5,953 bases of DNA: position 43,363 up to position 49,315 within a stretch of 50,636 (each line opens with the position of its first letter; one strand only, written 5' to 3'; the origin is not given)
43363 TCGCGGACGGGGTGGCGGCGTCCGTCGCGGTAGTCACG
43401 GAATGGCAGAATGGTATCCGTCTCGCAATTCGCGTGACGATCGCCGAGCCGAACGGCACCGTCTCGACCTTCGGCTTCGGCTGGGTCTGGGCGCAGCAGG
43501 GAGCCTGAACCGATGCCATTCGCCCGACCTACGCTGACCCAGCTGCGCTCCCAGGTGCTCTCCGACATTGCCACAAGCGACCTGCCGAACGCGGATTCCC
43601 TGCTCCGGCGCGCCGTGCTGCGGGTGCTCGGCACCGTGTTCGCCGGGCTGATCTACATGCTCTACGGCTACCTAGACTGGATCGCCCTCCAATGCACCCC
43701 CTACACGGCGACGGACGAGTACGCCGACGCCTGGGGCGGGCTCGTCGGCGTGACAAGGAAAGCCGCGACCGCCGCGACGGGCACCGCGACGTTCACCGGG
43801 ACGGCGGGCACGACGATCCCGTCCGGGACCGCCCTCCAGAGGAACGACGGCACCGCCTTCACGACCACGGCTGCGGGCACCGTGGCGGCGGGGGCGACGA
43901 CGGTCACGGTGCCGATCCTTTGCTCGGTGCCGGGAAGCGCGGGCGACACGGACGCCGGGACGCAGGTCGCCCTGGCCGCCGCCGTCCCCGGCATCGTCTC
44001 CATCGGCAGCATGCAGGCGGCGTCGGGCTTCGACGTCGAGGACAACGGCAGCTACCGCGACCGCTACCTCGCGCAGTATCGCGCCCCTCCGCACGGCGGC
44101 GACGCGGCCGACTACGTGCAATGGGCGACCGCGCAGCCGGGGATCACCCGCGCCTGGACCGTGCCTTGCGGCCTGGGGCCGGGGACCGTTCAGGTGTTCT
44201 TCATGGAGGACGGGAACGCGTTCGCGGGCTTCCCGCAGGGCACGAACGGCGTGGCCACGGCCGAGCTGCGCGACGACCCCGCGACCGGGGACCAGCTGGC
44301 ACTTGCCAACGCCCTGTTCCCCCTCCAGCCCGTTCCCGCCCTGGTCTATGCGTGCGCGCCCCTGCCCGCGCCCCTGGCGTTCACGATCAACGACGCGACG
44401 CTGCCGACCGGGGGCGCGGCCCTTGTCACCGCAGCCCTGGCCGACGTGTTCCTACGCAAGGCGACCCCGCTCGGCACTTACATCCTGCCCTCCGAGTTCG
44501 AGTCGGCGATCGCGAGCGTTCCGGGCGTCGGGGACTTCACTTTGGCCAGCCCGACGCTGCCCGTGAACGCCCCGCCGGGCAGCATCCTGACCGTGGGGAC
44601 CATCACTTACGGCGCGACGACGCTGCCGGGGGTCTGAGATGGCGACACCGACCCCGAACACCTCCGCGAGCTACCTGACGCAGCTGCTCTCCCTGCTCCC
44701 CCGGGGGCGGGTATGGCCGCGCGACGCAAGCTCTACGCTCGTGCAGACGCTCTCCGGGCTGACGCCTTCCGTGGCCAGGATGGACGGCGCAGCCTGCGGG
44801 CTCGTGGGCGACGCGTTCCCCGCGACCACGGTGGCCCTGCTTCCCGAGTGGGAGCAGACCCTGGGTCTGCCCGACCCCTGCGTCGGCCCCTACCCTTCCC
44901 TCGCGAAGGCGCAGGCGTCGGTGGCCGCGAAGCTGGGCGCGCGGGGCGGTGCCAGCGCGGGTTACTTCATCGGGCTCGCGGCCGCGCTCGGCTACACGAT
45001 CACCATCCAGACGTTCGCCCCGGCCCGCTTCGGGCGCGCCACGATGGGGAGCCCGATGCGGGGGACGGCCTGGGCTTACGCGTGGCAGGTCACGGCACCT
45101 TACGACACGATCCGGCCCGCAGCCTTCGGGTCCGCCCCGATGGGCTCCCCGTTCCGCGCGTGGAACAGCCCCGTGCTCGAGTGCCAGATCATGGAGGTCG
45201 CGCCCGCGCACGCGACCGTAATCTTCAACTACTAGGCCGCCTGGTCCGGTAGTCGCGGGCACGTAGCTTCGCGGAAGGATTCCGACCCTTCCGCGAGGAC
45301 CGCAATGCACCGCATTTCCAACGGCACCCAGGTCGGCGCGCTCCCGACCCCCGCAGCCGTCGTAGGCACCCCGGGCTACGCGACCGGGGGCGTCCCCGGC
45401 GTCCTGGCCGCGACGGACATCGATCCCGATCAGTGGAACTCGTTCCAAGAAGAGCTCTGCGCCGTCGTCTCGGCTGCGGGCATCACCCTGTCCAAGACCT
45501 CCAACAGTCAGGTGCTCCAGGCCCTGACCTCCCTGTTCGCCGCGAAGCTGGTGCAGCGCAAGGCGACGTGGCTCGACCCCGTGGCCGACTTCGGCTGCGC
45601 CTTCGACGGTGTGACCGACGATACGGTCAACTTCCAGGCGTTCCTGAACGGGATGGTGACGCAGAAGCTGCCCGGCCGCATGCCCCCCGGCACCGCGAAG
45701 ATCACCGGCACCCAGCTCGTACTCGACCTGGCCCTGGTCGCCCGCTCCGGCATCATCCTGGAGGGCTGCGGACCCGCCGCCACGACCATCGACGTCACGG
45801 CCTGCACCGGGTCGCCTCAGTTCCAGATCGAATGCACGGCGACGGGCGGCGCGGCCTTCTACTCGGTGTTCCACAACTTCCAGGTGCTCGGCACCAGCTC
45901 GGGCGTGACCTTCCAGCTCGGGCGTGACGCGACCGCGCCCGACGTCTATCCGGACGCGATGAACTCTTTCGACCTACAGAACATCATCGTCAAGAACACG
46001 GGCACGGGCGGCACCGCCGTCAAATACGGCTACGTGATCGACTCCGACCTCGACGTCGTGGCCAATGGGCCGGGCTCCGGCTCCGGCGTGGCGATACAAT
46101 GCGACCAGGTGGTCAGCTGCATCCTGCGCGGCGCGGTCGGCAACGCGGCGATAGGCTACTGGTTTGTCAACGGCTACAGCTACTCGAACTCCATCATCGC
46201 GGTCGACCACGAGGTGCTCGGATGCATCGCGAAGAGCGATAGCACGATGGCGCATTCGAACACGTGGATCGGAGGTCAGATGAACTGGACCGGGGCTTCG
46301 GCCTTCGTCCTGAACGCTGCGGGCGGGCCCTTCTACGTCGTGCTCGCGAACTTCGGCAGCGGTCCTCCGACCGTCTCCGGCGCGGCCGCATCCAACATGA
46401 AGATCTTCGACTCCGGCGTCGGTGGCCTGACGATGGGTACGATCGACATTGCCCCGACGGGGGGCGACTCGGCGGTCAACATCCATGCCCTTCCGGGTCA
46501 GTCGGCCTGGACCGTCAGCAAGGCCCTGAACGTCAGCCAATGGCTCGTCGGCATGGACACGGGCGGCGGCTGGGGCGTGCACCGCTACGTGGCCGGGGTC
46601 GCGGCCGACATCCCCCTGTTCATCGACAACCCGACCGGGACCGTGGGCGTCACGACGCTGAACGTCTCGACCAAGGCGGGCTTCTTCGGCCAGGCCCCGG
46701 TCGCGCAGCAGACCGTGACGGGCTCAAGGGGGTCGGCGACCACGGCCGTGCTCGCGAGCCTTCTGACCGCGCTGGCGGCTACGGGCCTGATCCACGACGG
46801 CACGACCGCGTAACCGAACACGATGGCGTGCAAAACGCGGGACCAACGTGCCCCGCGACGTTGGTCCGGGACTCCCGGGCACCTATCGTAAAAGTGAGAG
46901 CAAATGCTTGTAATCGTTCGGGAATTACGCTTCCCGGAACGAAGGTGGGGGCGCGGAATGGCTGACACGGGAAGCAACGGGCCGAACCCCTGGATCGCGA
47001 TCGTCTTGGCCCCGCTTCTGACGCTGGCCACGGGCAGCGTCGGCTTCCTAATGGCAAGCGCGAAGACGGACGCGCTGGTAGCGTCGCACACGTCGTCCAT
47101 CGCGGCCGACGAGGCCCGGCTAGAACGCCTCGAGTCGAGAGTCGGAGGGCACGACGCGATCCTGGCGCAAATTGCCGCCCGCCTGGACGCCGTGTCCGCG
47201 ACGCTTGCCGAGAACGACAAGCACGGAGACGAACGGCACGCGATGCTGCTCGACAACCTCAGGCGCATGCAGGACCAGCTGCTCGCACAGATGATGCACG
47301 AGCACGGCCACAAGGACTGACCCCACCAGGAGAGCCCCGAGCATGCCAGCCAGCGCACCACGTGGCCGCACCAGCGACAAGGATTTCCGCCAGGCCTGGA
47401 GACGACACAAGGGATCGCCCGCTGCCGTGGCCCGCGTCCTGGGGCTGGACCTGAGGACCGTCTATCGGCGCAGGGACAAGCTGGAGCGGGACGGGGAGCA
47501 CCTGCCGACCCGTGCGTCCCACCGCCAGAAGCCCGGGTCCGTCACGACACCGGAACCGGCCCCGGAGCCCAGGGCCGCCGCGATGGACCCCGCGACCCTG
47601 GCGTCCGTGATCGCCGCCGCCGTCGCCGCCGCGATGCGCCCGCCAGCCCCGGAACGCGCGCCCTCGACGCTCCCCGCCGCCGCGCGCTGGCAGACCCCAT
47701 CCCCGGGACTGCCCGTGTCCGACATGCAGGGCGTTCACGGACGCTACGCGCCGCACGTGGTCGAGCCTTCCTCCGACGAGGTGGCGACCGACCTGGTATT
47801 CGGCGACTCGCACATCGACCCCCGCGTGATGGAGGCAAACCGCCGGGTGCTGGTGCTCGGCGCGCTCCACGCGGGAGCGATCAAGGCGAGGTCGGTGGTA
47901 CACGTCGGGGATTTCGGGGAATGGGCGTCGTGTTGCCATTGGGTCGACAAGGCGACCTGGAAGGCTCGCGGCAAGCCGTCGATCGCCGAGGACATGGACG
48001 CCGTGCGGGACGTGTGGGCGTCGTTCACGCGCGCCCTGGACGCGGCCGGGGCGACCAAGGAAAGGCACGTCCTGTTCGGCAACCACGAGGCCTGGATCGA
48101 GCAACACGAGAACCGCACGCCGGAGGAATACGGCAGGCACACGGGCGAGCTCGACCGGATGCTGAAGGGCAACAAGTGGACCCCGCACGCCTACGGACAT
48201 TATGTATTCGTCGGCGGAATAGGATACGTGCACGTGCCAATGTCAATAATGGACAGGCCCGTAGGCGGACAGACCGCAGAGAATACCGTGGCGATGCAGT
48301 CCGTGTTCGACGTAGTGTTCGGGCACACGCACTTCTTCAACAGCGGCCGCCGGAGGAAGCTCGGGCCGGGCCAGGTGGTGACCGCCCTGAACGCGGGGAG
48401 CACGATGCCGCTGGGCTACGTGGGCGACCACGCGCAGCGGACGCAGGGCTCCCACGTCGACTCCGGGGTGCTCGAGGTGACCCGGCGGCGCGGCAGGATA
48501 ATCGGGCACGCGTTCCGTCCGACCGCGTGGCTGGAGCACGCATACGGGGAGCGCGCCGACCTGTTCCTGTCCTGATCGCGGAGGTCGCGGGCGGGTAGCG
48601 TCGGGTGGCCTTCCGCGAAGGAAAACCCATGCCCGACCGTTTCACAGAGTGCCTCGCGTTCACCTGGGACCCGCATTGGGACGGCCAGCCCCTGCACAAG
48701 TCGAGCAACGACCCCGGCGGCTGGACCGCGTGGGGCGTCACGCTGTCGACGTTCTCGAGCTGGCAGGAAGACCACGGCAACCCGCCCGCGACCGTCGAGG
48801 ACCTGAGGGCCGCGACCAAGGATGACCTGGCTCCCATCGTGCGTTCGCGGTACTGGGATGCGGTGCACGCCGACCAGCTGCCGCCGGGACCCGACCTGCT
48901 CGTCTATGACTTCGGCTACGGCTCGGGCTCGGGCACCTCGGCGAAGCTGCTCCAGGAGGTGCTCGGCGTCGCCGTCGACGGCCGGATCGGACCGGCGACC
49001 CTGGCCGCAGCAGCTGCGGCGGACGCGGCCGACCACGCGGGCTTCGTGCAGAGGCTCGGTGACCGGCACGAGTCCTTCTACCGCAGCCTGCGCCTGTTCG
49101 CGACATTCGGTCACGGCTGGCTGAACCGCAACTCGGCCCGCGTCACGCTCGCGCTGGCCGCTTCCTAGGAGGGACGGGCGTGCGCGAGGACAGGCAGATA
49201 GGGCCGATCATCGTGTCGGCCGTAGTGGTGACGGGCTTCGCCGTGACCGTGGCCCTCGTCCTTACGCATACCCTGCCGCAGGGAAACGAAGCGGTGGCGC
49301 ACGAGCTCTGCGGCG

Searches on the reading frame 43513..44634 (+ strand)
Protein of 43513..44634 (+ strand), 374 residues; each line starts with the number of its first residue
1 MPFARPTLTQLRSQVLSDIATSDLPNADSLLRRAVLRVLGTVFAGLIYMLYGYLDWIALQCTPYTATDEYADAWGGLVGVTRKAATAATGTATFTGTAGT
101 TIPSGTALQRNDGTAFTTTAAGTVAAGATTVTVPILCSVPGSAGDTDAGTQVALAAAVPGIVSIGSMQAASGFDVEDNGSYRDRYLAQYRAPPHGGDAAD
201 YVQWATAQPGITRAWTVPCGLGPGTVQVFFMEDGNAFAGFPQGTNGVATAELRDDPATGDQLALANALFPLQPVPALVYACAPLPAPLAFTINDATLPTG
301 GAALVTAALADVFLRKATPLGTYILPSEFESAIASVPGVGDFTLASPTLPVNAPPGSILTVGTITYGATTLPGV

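Call 29: search_protein_families(library=phrogs, proteins=[window:43513-44634:+], max_evalue=0.001)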
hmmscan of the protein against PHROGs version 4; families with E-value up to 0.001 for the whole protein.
window:43513-44634:+ (374 aa): 4 families
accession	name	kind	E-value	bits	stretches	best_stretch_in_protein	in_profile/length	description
phrog_6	-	tail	2.2e-60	205.9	1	1-365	65-402/548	baseplate wedge subunit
phrog_2103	-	tail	1.3e-35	123.3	1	1-165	1-161/162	baseplate protein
phrog_1608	-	tail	1.7e-17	64.5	1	171-234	3-66/192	tail protein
phrog_30339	-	unknown function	0.00012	23.1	1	54-121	71-138/150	-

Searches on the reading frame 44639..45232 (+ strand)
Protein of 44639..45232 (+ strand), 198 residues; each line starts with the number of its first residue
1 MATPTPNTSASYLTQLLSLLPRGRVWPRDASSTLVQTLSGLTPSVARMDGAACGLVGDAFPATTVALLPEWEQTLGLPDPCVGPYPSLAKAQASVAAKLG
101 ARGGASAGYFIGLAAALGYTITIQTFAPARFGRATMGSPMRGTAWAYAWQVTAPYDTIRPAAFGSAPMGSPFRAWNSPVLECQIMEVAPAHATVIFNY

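Call 29: search_protein_families(library=phrogs, proteins=[window:44639-45232:+], max_evalue=0.001)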
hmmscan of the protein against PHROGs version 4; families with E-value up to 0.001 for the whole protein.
window:44639-45232:+ (198 aa): 3 families
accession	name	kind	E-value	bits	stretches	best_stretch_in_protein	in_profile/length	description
phrog_203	-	tail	1e-55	189.4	1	8-198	8-199/224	baseplate wedge subunit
phrog_11744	-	unknown function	3.5e-18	66.9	1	90-198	3-111/115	-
phrog_11264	-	unknown function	1.5e-15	58.2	1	11-82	8-79/86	-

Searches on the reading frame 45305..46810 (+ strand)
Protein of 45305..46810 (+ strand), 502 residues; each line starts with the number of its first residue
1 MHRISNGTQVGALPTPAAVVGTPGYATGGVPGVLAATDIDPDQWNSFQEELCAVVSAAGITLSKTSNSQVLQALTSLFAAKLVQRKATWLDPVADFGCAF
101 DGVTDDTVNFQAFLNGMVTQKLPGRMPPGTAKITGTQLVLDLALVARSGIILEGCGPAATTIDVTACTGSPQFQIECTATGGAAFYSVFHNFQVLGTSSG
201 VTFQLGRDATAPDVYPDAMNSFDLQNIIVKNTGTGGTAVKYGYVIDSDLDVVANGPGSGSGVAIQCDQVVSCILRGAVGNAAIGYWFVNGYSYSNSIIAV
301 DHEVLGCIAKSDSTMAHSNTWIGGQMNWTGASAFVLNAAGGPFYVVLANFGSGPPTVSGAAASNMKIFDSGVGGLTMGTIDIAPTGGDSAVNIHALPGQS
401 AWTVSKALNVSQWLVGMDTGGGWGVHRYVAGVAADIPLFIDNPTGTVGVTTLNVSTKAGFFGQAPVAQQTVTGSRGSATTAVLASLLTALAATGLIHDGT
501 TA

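Call 29: search_protein_families(library=phrogs, proteins=[window:45305-46810:+], max_evalue=0.001)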
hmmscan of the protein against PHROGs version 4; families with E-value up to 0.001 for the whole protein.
window:45305-46810:+ (502 aa): 6 families
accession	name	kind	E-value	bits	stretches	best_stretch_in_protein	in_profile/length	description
phrog_18834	-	unknown function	1.2e-10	42.6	1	1-95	1-93/338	-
phrog_6859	-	tail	4.4e-09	37.1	1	1-78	1-74/346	tail fiber protein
phrog_2617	-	tail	8.7e-08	32.3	1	33-81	29-77/659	short tail fiber protein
phrog_1858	-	tail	1.2e-07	31.1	1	27-84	23-80/1018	tail fiber protein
phrog_6683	-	tail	8.9e-07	29.6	1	24-88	20-84/367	tail fiber protein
phrog_1833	-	tail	0.00013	22.7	1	32-87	35-87/322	tail fiber protein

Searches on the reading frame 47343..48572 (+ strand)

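Call 29: search_protein_families(library=phrogs, proteins=[window:47343-48572:+], max_evalue=0.001)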
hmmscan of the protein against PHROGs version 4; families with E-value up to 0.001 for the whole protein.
window:47343-48572:+ (410 aa): 1 family
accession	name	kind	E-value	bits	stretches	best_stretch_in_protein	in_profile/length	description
phrog_221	-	other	1e-10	42.4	1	149-356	113-313/367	metallo-phosphoesterase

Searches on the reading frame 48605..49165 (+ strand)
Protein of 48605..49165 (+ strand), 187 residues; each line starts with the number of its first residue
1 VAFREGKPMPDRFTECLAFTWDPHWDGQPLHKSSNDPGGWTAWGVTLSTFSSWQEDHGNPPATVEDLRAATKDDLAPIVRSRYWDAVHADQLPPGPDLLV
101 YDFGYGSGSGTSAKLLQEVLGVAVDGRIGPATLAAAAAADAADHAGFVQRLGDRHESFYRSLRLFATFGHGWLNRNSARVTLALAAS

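Call 29: search_protein_families(library=phrogs, proteins=[window:48605-49165:+], max_evalue=0.001)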
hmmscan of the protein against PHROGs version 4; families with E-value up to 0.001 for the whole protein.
window:48605-49165:+ (187 aa): 2 families
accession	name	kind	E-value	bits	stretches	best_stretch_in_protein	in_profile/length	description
phrog_315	-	lysis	3.3e-31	109.5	1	6-182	328-490/677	endolysin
phrog_12853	-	unknown function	8.1e-06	27.3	1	33-135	20-128/131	-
